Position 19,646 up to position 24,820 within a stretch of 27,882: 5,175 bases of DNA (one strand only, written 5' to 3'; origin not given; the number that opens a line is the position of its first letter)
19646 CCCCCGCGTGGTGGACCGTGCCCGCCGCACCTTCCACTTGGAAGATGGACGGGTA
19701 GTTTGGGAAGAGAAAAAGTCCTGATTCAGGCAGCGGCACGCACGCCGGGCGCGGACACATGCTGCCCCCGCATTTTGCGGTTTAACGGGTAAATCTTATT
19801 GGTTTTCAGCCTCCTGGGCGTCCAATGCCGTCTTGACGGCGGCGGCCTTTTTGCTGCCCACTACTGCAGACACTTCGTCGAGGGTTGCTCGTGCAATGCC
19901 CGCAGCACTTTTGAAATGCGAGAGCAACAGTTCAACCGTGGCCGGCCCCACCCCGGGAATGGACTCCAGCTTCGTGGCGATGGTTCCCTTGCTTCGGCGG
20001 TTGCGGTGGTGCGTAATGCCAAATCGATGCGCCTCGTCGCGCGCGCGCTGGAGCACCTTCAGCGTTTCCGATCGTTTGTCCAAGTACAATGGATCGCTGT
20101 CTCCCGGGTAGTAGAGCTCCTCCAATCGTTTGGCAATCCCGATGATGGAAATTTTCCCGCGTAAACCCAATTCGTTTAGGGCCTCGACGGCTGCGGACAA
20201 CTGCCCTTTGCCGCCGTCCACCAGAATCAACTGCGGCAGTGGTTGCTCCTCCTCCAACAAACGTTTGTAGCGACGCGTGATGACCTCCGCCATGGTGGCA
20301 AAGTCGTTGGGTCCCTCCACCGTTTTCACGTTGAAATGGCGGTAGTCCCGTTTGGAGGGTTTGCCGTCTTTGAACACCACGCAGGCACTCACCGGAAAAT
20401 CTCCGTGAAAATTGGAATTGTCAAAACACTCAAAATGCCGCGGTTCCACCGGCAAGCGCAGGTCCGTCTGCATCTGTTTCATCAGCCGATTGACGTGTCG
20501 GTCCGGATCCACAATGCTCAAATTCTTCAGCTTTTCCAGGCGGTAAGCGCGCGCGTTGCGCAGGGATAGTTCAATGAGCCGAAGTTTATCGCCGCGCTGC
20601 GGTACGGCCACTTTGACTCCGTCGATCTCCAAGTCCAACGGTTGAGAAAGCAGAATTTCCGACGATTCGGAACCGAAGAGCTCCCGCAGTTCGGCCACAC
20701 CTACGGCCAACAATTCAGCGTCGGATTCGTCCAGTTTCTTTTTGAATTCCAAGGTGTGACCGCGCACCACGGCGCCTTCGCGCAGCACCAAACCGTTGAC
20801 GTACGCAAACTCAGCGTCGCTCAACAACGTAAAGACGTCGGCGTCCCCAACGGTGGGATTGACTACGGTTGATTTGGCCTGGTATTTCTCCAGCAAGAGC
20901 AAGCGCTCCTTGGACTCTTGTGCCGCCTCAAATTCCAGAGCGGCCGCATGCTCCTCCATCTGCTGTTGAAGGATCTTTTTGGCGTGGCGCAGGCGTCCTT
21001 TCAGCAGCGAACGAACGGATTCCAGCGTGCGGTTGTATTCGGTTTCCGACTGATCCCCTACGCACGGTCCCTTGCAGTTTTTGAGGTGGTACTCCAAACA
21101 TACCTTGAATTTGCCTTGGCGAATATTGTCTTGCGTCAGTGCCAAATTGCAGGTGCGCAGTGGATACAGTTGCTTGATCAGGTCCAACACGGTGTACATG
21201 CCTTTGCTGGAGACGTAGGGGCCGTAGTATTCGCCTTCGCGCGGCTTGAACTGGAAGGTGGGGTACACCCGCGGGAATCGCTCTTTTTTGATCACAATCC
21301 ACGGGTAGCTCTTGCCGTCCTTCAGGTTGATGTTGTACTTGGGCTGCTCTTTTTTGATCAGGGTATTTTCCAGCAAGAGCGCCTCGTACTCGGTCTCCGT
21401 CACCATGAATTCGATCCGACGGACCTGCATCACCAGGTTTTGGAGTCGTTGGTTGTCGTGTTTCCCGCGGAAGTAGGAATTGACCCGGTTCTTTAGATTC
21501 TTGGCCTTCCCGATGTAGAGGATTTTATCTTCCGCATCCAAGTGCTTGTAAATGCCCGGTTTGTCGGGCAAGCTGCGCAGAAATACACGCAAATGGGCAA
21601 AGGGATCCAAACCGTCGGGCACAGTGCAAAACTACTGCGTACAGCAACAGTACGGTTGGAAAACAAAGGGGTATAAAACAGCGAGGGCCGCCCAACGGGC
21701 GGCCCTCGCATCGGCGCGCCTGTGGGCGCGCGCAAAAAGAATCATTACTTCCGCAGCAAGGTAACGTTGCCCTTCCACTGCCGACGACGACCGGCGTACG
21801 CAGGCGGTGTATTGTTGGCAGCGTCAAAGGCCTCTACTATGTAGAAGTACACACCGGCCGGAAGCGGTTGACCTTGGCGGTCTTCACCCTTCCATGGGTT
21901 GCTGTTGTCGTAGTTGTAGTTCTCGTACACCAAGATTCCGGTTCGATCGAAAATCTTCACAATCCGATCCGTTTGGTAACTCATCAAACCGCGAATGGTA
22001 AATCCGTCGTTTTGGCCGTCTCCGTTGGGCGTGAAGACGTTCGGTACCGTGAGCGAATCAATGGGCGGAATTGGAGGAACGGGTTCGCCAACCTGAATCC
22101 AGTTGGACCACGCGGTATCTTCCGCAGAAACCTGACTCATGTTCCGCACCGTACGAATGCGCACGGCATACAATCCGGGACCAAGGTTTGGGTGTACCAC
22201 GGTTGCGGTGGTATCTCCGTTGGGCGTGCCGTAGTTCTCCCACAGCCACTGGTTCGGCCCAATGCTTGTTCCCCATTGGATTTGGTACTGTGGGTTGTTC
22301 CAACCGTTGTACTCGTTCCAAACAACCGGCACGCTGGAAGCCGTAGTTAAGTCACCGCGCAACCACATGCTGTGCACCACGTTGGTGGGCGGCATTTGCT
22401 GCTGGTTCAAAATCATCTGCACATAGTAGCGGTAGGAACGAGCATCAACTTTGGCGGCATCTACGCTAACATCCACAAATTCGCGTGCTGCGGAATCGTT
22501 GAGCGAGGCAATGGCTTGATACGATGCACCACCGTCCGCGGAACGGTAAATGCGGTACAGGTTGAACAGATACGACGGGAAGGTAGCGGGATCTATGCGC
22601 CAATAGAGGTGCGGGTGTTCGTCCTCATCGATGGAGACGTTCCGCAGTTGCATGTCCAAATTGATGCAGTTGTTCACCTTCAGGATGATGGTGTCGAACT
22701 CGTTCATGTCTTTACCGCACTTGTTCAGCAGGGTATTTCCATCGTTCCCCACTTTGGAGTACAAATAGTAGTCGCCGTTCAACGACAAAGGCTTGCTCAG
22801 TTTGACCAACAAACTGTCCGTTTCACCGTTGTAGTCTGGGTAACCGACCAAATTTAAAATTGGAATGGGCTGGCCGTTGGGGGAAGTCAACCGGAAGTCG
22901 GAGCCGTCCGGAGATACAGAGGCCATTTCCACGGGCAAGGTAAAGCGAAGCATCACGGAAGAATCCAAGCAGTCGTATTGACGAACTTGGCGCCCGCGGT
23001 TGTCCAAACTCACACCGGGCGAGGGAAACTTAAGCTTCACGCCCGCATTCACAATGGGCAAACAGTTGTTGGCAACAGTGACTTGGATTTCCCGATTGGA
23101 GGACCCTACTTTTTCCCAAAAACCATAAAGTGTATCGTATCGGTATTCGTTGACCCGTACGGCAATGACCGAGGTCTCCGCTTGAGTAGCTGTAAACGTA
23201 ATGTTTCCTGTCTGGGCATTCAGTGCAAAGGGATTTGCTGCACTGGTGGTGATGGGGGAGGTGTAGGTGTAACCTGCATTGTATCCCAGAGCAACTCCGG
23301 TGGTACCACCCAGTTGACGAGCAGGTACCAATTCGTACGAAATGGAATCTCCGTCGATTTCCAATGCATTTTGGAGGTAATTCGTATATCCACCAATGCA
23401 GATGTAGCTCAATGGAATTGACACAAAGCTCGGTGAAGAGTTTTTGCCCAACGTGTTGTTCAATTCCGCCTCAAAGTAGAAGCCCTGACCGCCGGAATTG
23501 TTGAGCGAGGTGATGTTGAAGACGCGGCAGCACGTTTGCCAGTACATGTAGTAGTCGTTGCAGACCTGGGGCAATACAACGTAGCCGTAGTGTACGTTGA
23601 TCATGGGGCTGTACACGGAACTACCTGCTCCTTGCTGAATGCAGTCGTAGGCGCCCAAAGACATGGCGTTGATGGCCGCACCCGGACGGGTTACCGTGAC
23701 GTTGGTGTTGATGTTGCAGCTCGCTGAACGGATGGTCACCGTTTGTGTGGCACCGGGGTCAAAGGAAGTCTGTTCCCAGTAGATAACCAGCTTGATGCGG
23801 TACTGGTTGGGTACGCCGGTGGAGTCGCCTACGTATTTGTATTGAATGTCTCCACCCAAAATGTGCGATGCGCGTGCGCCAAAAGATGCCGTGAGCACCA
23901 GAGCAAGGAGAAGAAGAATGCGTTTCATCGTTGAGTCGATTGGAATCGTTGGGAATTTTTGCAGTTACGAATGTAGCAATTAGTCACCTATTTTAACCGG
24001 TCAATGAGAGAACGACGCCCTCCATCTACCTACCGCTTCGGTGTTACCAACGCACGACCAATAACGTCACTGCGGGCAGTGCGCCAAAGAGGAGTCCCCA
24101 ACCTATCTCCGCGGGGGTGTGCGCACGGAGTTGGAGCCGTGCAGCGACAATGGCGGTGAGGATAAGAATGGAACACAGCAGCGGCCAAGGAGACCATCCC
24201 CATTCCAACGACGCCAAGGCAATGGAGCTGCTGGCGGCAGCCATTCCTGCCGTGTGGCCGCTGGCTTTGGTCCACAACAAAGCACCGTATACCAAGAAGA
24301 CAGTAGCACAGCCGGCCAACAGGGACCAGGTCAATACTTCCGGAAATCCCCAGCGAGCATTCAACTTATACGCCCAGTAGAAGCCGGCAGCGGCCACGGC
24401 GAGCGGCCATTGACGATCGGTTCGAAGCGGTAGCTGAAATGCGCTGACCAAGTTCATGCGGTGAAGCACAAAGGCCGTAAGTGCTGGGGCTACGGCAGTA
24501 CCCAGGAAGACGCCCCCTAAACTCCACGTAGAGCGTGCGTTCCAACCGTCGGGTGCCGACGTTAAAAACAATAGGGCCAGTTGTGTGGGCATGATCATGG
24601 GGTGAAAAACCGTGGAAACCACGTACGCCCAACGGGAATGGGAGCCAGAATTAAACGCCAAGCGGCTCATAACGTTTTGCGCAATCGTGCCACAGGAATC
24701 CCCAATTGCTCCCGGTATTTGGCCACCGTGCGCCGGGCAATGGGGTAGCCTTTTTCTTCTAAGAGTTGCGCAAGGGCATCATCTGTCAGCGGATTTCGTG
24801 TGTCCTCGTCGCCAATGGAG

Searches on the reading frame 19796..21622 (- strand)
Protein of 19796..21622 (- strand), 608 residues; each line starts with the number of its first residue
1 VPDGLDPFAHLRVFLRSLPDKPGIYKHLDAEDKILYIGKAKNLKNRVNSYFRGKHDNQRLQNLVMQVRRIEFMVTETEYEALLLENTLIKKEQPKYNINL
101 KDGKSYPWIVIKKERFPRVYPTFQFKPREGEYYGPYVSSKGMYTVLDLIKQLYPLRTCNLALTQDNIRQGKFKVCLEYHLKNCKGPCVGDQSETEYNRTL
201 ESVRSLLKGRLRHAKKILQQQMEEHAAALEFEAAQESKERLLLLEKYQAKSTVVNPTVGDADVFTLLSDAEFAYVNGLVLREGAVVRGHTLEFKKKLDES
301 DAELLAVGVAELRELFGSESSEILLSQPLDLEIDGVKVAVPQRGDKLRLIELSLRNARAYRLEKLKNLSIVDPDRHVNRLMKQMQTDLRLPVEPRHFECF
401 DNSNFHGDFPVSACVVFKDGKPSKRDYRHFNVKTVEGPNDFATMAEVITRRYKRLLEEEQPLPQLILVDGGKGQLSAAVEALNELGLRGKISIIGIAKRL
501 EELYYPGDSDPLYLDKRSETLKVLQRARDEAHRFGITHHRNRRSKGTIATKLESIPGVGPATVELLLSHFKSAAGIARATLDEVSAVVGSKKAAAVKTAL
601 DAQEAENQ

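Call 6: search_protein_families(library=pfam, proteins=[window:19796-21622:-])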
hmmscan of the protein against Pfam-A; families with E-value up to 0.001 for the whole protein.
window:19796-21622:- (608 aa): 4 families
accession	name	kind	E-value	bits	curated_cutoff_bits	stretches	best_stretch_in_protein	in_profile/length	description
PF08459.17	UvrC_RNaseH_dom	-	6.6e-54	182.5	22.3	1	386-536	2-159/159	UvrC RNAse H endonuclease domain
PF22920.2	UvrC_RNaseH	-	9.7e-15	54.9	24.3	1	260-360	1-112/116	UvrC Ribonuclease H-like domain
PF01541.30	GIY-YIG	-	6.1e-11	42.9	22.6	1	22-97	2-78/78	GIY-YIG catalytic domain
PF14520.12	HHH_5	-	8.9e-09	36.1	27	1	551-600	3-55/57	Helix-hairpin-helix domain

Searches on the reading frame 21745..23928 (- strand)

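Call 6: search_protein_families(library=pfam, proteins=[window:21745-23928:-])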
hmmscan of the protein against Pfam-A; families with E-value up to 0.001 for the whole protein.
window:21745-23928:- (727 aa): 1 family
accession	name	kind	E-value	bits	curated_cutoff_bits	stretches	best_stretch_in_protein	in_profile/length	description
PF13585.12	CHU_C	-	1.3e-22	80.2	27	1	627-705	2-77/86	CHU_C Type IX secretion signal domain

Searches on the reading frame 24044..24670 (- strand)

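Call 6: search_protein_families(library=pfam, proteins=[window:24044-24670:-])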
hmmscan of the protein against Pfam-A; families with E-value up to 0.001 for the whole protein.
window:24044-24670:- (208 aa): 1 family
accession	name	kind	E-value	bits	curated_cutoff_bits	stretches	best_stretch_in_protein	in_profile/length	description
PF01569.27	PAP2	-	0.00042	20.5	27.2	1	137-204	53-122/130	PAP2 superfamily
